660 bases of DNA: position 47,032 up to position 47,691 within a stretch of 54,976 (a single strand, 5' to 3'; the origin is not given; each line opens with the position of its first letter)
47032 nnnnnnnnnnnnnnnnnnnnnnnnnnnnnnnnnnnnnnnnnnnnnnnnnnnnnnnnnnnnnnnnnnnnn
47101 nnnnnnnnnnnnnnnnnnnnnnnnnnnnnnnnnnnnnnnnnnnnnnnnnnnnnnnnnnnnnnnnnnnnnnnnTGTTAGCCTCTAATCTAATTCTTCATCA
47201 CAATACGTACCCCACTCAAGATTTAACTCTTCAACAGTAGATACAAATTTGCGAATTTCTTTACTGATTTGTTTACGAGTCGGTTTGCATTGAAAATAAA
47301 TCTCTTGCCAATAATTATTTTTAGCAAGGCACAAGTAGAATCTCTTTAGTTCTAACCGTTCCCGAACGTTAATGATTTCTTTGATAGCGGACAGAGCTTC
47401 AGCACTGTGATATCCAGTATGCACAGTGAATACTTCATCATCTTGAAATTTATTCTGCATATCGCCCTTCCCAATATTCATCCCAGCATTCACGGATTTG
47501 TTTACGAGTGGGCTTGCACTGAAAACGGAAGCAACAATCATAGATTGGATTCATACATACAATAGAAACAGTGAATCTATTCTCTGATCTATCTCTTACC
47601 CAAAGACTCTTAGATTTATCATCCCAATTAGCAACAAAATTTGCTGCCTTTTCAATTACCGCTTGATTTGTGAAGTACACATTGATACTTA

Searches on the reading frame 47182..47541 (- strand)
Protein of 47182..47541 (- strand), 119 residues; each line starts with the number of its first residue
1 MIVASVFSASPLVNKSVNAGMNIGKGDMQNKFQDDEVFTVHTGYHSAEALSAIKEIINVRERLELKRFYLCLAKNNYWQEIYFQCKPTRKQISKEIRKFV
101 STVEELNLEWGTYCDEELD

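Call 11: search_protein_families(library=pfam, proteins=[window:47182-47541:-], max_evalue=0.01)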
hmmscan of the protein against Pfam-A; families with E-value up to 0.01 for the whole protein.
window:47182-47541:- (119 aa): 1 family
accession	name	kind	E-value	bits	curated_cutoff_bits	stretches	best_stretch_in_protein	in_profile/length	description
PF23945.1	DUF7279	-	0.00024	21.4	24.5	1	75-100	20-50/53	Family of unknown function (DUF7279)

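Call 12: search_protein_families(library=phrogs, proteins=[window:47182-47541:-], max_evalue=0.001)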
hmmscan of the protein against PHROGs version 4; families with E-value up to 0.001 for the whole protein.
window:47182-47541:- (119 aa): 1 family
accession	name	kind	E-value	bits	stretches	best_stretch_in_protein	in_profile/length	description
phrog_8921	-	unknown function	6e-05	23.8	1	65-107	25-69/74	-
